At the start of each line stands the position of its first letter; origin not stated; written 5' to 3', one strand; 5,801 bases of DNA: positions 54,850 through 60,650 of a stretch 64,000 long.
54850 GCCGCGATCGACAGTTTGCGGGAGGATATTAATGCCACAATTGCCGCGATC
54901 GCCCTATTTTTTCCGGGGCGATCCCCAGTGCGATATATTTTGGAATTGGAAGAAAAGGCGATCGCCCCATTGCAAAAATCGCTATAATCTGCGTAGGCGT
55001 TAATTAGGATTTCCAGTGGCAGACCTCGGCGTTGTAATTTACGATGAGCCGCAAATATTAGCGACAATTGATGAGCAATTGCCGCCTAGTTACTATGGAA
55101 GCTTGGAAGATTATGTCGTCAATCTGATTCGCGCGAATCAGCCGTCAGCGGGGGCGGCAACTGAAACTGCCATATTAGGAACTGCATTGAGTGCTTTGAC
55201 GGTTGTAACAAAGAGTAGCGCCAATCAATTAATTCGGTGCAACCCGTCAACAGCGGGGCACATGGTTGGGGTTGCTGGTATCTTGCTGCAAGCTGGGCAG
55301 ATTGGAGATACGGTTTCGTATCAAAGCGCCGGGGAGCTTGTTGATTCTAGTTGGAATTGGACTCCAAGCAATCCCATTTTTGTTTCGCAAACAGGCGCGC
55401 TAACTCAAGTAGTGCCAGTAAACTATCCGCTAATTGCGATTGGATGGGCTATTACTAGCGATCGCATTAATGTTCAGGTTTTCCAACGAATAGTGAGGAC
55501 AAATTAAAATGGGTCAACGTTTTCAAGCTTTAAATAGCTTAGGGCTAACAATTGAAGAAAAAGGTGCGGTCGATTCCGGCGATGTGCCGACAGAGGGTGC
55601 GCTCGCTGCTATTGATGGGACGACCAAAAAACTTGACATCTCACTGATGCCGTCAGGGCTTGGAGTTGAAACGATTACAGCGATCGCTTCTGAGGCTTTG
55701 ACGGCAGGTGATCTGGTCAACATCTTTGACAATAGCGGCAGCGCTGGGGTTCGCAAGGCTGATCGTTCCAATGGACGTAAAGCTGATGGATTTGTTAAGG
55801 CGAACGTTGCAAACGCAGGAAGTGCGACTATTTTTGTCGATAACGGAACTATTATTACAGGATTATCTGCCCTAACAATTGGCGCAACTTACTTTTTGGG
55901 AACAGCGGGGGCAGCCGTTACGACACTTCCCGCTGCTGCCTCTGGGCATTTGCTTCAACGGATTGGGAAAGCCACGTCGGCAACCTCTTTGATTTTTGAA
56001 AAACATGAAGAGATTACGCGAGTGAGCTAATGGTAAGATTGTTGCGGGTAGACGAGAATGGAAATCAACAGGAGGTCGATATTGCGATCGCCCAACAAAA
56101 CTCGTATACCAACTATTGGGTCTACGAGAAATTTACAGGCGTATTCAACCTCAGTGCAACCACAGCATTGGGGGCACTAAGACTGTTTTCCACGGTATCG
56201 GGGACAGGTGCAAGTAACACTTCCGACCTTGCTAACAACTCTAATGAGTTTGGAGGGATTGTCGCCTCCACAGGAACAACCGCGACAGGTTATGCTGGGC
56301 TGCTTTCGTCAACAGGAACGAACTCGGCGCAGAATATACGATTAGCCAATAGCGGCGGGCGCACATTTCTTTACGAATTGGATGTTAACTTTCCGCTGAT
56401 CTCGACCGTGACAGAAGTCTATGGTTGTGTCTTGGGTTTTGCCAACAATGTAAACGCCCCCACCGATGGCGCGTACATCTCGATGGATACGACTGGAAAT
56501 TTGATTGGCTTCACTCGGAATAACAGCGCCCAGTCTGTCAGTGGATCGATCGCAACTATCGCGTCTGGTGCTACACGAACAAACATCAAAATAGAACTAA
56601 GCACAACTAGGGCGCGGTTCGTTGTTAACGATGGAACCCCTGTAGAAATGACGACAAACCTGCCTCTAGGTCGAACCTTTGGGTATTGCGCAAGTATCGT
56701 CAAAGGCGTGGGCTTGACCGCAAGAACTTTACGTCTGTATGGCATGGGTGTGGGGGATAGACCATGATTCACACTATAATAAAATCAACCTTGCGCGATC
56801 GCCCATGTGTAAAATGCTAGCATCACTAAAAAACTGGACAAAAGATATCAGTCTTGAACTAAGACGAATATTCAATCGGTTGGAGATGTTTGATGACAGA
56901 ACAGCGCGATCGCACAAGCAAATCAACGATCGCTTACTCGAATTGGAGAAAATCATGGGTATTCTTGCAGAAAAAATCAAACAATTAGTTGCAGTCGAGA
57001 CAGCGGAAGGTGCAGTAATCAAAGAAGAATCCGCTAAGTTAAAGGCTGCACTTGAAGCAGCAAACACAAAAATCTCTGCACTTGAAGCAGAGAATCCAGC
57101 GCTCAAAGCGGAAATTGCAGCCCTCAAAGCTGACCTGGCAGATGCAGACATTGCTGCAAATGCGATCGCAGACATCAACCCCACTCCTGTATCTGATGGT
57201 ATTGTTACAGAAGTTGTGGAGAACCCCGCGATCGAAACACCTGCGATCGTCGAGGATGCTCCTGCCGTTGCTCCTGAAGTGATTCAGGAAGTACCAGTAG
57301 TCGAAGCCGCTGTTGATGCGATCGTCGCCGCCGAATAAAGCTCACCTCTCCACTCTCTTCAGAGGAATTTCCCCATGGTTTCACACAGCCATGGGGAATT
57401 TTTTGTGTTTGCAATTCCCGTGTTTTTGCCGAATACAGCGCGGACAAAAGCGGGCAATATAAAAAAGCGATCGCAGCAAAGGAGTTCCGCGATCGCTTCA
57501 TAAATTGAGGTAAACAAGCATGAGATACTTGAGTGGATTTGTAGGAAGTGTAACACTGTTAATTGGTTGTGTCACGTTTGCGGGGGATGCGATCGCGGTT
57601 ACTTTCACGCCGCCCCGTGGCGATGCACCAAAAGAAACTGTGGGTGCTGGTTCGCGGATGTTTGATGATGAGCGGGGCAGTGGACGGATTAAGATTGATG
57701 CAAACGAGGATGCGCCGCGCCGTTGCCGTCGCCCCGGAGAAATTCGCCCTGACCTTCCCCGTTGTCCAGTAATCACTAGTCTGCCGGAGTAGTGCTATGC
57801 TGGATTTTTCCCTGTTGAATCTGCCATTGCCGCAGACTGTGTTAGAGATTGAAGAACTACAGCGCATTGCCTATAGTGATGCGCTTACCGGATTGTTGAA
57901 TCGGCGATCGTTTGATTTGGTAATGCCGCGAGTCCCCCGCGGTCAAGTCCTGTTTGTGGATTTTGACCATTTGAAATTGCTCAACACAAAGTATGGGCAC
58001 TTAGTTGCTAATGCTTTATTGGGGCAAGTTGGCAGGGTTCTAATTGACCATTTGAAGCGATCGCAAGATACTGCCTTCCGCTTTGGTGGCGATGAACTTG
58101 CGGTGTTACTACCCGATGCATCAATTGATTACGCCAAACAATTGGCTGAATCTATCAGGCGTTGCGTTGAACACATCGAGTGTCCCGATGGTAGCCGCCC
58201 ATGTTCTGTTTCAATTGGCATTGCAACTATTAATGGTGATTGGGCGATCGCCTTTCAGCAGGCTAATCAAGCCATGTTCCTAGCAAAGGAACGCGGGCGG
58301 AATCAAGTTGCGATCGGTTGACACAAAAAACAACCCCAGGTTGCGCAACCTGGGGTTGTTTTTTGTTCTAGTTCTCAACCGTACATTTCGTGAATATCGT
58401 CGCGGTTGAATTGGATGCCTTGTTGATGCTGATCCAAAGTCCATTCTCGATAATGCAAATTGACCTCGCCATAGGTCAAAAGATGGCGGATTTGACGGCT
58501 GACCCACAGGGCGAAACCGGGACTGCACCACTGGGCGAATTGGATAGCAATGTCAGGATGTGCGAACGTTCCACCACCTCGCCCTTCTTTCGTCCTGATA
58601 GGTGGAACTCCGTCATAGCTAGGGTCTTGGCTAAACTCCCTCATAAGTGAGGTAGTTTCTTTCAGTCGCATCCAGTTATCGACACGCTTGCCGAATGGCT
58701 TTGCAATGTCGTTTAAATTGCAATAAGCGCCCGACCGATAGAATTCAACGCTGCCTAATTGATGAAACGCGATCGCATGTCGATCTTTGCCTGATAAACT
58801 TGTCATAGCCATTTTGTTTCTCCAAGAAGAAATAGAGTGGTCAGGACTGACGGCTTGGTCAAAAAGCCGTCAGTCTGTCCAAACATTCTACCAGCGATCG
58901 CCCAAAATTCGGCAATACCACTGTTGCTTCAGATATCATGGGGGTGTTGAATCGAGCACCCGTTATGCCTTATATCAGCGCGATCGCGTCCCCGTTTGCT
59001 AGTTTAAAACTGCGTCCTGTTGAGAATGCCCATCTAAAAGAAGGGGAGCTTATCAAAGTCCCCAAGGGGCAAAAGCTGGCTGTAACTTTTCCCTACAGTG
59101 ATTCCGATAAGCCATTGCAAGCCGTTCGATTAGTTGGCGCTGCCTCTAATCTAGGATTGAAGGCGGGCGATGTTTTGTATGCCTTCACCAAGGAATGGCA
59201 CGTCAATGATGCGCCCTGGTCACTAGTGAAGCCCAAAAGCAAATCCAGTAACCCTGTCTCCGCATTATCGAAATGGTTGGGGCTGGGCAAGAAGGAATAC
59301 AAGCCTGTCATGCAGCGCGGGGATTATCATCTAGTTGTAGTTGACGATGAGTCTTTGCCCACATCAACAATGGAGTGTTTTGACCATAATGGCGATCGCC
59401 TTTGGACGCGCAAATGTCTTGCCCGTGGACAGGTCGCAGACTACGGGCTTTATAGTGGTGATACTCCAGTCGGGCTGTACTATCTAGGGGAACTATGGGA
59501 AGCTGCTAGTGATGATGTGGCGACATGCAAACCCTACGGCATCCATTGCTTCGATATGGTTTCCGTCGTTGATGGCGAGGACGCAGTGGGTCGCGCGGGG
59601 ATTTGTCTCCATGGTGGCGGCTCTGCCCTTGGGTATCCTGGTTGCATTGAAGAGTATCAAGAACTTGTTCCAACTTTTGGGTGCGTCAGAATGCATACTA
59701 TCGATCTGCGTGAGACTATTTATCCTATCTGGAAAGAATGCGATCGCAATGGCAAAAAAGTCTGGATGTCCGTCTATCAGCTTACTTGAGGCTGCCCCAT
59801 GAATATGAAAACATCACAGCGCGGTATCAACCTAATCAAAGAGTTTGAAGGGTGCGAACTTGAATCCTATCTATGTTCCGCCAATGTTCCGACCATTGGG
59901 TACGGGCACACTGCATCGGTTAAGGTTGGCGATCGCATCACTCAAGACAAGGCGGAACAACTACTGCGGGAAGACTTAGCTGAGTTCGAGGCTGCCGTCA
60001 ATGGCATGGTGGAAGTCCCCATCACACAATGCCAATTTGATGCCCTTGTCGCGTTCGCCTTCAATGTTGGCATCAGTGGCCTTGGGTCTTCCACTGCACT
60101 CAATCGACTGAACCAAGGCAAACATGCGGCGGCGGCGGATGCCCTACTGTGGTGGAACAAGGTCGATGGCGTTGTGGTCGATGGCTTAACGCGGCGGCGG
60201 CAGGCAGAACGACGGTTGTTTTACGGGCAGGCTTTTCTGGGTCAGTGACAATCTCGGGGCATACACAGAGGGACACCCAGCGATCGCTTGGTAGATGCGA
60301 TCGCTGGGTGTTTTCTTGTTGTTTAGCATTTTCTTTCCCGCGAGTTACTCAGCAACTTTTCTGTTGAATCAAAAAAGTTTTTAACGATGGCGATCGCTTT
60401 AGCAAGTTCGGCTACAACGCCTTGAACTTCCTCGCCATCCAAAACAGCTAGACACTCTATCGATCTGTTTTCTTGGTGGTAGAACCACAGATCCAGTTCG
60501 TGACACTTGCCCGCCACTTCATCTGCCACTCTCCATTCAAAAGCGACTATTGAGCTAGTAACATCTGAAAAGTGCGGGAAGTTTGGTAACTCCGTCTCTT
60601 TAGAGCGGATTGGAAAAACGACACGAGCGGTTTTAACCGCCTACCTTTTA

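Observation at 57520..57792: Phage-encoded secreted peptide with the HetR-inhibitor motif ERGSGR (PatS/PatX mimic)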

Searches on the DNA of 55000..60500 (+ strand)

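Call 41: search_dna_similar(query=window:55000-60500:+, collection=phages, mode=distant, max_rows=15)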
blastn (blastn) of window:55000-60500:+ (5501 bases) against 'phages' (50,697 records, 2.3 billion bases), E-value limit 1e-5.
No match.

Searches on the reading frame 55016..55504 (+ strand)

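Call 6: search_protein_families(library=pfam, proteins=[window:55016-55504:+], max_evalue=0.1)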
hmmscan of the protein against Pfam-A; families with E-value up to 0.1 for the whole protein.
window:55016-55504:+ (163 aa): 0 families

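Call 17: search_protein_families(library=phrogs, proteins=[window:55016-55504:+], max_evalue=0.01)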
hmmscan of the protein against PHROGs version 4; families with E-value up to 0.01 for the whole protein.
window:55016-55504:+ (163 aa): 3 families
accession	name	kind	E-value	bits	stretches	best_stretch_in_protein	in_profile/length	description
phrog_4368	-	unknown function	3.6e-18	66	1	41-160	118-237/840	-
phrog_30025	-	unknown function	3.5e-15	57.5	1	10-159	93-239/241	-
phrog_12121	-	unknown function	0.00086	20.3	0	96-155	93-157/165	-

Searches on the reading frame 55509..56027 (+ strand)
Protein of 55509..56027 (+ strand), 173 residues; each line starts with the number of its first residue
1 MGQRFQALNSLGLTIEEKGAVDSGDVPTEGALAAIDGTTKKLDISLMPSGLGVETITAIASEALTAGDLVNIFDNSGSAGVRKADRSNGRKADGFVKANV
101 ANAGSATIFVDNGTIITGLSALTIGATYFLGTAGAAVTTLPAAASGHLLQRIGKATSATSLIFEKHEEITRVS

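Call 6: search_protein_families(library=pfam, proteins=[window:55509-56027:+], max_evalue=0.1)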
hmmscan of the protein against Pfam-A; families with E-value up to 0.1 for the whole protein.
window:55509-56027:+ (173 aa): 0 families

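Call 17: search_protein_families(library=phrogs, proteins=[window:55509-56027:+], max_evalue=0.01)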
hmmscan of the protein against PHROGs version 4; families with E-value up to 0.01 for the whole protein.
window:55509-56027:+ (173 aa): 1 family
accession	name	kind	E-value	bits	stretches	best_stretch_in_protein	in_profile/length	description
phrog_4368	-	unknown function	7.4e-15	55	1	32-170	103-237/840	-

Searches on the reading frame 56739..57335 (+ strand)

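Call 6: search_protein_families(library=pfam, proteins=[window:56739-57335:+], max_evalue=0.1)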
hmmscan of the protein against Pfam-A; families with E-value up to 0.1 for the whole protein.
window:56739-57335:+ (199 aa): 11 families
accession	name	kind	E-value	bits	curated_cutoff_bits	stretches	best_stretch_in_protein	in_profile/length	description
PF06810.17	Phage_scaffold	-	0.0005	20.5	35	1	69-139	13-85/170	Phage capsid assembly scaffolding protein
PF25026.1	Asd-4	-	0.012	16.1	29.1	1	56-123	7-77/80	Asd-4-like domain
PF05622.17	HOOK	-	0.017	14.4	35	1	40-141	351-449/514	HOOK protein coiled-coil region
PF13166.12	AAA_13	-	0.019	14.1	36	1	40-145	356-465/713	AAA domain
PF16559.10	GIT_CC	-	0.021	14.9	28.7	1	89-131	9-51/66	GIT coiled-coil Rho guanine nucleotide exchange factor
PF25450.1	Rab11-FIP3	-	0.022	15.5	31.9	1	102-137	53-88/125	Rab11-FIP3-like domain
PF04108.17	ATG17_like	-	0.022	14.7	43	0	51-182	156-228/355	Autophagy protein ATG17-like domain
PF02183.23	HALZ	-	0.028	15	28.1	1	100-133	9-42/43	Homeobox associated leucine zipper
PF20701.3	HetE-N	-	0.029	15.1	25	0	28-90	30-93/102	Het-E N-terminal domain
PF04977.20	DivIC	-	0.066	13.5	28.9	1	100-132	21-53/80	Septum formation initiator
PF17675.6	APG6_N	-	0.068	14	45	0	89-137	46-94/132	Apg6 coiled-coil region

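Call 17: search_protein_families(library=phrogs, proteins=[window:56739-57335:+], max_evalue=0.01)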
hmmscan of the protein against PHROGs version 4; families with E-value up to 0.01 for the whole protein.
window:56739-57335:+ (199 aa): 10 families
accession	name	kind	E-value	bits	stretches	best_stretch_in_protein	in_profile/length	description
phrog_492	-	unknown function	2.3e-05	25.6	1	75-159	32-131/195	-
phrog_368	-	unknown function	4.8e-05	24.4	1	88-150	88-156/239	-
phrog_194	-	head and packaging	0.00027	21.8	1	63-138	27-104/335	head scaffolding protein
phrog_11761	-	unknown function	0.002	19.1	1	81-135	11-67/110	-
phrog_937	-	other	0.0032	18.8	1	49-119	14-81/115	hemolysin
phrog_12020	-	unknown function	0.0058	17.5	1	39-139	76-169/192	-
phrog_2352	-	unknown function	0.0063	17.6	0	111-134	3-26/52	-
phrog_614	-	unknown function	0.0067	17.1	1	84-159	50-135/214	-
phrog_77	-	DNA, RNA and nucleotide metabolism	0.0073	15.8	1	36-143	662-765/967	SbcC-like subunit of palindrome specific endonuclease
phrog_1637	-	unknown function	0.0087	15.5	0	38-127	218-307/661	-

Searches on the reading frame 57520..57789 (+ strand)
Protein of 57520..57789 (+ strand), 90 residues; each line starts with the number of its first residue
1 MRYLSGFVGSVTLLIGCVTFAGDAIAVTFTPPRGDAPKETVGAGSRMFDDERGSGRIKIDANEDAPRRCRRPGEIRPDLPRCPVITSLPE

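Call 6: search_protein_families(library=pfam, proteins=[window:57520-57789:+], max_evalue=0.1)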
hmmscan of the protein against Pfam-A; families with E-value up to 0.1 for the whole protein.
window:57520-57789:+ (90 aa): 0 families

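Call 8: find_homologous_proteins(query=window:57520-57789:+, max_evalue=1)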
Query window:57520-57789:+ (90 aa): 1 proteins with E <= 1 among 3 candidates. Only proteins of 49 to 158 residues were searched: fused or split forms outside these lengths cannot appear, so this answer is no evidence that the protein stands alone or is whole; lengths 'longer' or 'shorter' looks for them.
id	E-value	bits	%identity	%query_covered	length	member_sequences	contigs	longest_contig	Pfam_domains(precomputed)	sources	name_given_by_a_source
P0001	8.3e-54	198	100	100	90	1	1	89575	-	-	-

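Call 12: search_protein_families(library=pfam, proteins=[window:57520-57789:+], max_evalue=10)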
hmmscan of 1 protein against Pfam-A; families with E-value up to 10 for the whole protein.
window:57520-57789:+ (90 aa): 0 families

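Call 17: search_protein_families(library=phrogs, proteins=[window:57520-57789:+], max_evalue=0.01)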
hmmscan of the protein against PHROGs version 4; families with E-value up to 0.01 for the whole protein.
window:57520-57789:+ (90 aa): 0 families

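Call 19: find_related_loci(query=window:57520-57789:+, collection=viral_contigs, flank=6000)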
Query window:57520-57789:+ (90 aa) in viral_contigs; peptide patterns used: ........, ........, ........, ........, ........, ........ (x = any residue, [..] = any of these).
8 stretches matched a pattern, but none encodes a relative of the query by tblastn (E <= 1e-3).

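Call 32: search_protein_families(library=ncbifam, proteins=[window:57520-57789:+], max_evalue=10)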
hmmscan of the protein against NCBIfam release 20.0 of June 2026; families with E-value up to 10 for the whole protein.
window:57520-57789:+ (90 aa): 1 family
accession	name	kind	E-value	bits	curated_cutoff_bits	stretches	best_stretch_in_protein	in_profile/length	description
NF047415.1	heterocyst_PatS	equivalog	0.022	14.6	30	1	48-56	5-13/13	heterocyst-inhibiting signaling peptide PatS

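Call 39: search_protein_representatives(protein=window:57520-57789:+)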
Query: 90 residues. Proteins with E-value up to 0.001 (for the whole library): 5; up to 1e-10: 2; up to 1e-30: 1. The best 5 are listed.
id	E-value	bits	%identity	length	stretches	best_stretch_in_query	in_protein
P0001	2.6e-54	197.5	100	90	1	1-90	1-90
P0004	5.5e-28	113.2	39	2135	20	19-53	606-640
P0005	1.3e-07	48.0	34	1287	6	33-67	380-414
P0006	1.7e-04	38.1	34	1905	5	46-71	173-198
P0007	2.1e-04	37.7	27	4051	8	10-64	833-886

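Call 51: find_encoding_contigs(protein=P0001, flank=3000, max_places=4)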
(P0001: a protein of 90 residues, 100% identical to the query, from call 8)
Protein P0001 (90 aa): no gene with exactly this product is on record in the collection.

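Call 60: find_related_loci(query=window:57520-57789:+, collection=metagenome_contigs, flank=6000)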
Query window:57520-57789:+ (90 aa) in metagenome_contigs; peptide patterns used: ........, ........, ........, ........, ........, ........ (x = any residue, [..] = any of these).
308 stretches matched a pattern, but none encodes a relative of the query by tblastn (E <= 1e-3).

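Call 61: find_related_loci(query=window:57520-57789:+, collection=genome_contigs, flank=6000)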
Query window:57520-57789:+ (90 aa) in genome_contigs; peptide patterns used: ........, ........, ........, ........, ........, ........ (x = any residue, [..] = any of these).
173 stretches matched a pattern, but none encodes a relative of the query by tblastn (E <= 1e-3).

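Call 69: search_dna_similar(query=window:57520-57789:+, collection=phages, mode=protein, max_evalue=10, max_rows=15)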
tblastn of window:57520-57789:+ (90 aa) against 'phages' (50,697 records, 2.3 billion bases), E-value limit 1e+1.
Records with a match: 4; places in all: 4; records where one place covers at least 80% of the query: 0.
Best place of each record, by identity: <60% 4.
By first word of the organism name: Enterococcus 2; Klebsiella 2.
By host as written in the record: - 1; Enterococcus faecalis 1; Klebsiella pnuemoniae OMCS-21-1430 1; Klebsiella pneumoniae ST405-OXA48 1.
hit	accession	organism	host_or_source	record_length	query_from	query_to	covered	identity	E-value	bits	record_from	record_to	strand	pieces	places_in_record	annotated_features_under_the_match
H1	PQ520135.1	Enterococcus phage IME_EF3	-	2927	38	82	50%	39.1%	3e+0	32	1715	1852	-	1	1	record has no annotation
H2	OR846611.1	Enterococcus phage Efs 1-1-1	Enterococcus faecalis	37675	38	82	50%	39.1%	3e+0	32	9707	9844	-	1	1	record has no annotation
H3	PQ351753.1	Klebsiella phage vB_VIPKPNMC05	Klebsiella pnuemoniae OMCS-21-1430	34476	42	79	42%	39.5%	1e+0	33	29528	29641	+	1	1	anti-termination protein Q-like protein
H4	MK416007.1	Klebsiella phage ST405-OXA48phi1.2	Klebsiella pneumoniae ST405-OXA48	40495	42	79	42%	39.5%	1e+0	33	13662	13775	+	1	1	hypothetical protein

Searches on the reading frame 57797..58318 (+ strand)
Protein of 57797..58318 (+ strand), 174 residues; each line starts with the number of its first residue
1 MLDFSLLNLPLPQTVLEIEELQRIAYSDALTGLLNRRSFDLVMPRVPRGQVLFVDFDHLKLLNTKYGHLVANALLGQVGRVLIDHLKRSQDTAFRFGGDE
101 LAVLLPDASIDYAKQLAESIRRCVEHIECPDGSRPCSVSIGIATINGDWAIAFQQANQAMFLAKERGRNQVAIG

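Call 6: search_protein_families(library=pfam, proteins=[window:57797-58318:+], max_evalue=0.1)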
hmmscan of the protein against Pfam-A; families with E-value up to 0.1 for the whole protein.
window:57797-58318:+ (174 aa): 4 families
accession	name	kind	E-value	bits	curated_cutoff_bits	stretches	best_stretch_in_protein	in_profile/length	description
PF00990.26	GGDEF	-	1.1e-28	100.5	23.8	1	25-170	1-161/161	Diguanylate cyclase, GGDEF domain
PF22335.1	Cas10-Cmr2_palm2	-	0.00024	21.7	27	1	97-172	58-133/133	Cas10/Cmr2, second palm domain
PF24898.2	GGDEF_GdpP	-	0.00061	20.5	30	1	135-173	80-118/126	Cyclic-di-AMP phosphodiesterase GdpP-like, GGDEF domain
PF17853.6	GGDEF_2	-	0.011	16.4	24.5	1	76-159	39-113/116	GGDEF-like domain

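Call 17: search_protein_families(library=phrogs, proteins=[window:57797-58318:+], max_evalue=0.01)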
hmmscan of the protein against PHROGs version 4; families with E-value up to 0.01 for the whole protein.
window:57797-58318:+ (174 aa): 7 families
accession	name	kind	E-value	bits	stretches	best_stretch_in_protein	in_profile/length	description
phrog_5594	-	unknown function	1.7e-35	124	1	16-171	349-513/528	-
phrog_9661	-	unknown function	9.4e-23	82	1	16-170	107-271/274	-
phrog_14602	-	unknown function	1.2e-22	81.4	1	16-171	169-334/336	-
phrog_26035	-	unknown function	2.3e-15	57.5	1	16-171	289-443/446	-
phrog_11823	-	unknown function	6.4e-14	52.3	1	19-171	256-420/693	-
phrog_8342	-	unknown function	1.2e-07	31.9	1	20-165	243-399/407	-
phrog_34213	-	unknown function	4.3e-05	23.7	1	50-143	333-427/472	-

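Call 42: find_related_loci(query=window:57797-58318:+, collection=viral_contigs, flank=6000)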
Query window:57797-58318:+ (174 aa) in viral_contigs; peptide patterns used: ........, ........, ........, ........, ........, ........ (x = any residue, [..] = any of these).
15 stretches matched a pattern, but none encodes a relative of the query by tblastn (E <= 1e-3).

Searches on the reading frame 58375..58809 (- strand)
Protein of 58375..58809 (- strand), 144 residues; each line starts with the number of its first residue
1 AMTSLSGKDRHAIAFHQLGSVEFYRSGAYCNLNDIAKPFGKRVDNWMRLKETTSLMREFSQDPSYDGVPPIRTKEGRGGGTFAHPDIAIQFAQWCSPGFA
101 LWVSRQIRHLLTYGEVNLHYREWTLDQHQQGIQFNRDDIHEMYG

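Call 6: search_protein_families(library=pfam, proteins=[window:58375-58809:-], max_evalue=0.1)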
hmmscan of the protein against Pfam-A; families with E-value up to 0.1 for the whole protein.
window:58375-58809:- (144 aa): 1 family
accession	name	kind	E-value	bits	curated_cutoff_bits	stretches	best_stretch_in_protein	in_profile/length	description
PF04383.19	KilA-N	-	1.1e-19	70.6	23.8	1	28-110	16-104/107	KilA-N domain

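Call 17: search_protein_families(library=phrogs, proteins=[window:58375-58809:-], max_evalue=0.01)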
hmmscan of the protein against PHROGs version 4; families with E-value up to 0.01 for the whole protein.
window:58375-58809:- (144 aa): 6 families
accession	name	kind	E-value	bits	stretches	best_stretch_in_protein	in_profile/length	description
phrog_129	-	transcription regulation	9.6e-27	95.5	1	20-136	12-135/273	transcriptional regulator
phrog_2812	-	unknown function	9.3e-19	69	1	26-112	17-106/288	-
phrog_1136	-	unknown function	7.2e-14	53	1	26-114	18-107/244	-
phrog_13826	-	unknown function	1.2e-05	26.6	1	27-59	18-50/84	-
phrog_6095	-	lysis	0.00013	22.7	1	41-104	42-103/217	amidase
phrog_6287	-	moron, auxiliary metabolic gene and host takeover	0.0054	16.9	1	45-105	58-121/304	BstA abortive infection system, replication inhibitor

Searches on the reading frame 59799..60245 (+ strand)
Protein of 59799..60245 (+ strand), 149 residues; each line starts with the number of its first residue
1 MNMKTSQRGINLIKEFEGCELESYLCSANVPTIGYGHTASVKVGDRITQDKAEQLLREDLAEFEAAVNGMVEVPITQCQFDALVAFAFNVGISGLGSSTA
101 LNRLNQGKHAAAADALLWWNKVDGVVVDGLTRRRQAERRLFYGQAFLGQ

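Call 6: search_protein_families(library=pfam, proteins=[window:59799-60245:+], max_evalue=0.1)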
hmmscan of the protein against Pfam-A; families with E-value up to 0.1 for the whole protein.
window:59799-60245:+ (149 aa): 1 family
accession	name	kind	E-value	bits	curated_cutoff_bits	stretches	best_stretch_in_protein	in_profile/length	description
PF00959.24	Phage_lysozyme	-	6.8e-47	159.3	22.3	1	14-137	1-125/125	Phage lysozyme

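Call 17: search_protein_families(library=phrogs, proteins=[window:59799-60245:+], max_evalue=0.01)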
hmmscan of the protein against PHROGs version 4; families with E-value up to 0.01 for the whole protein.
window:59799-60245:+ (149 aa): 8 families
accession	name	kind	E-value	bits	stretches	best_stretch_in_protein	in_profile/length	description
phrog_7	-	lysis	6.1e-60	204.3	1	1-142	550-696/873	endolysin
phrog_33083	-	lysis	1e-26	94.6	1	3-142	1-141/456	endolysin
phrog_10457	-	lysis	3.5e-22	79.4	1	47-141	3-93/95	endolysin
phrog_28234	-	lysis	3.5e-16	60.2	1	9-145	77-223/372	endolysin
phrog_7910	-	lysis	4.2e-15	57.1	1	52-139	2-89/96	endolysin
phrog_3617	-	unknown function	3.3e-08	34.1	1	7-141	248-403/405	-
phrog_430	-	tail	0.0011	18.4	1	16-106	174-257/868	baseplate hub subunit and tail lysozyme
phrog_3572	-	lysis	0.0021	17.6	1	7-143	265-403/653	endolysin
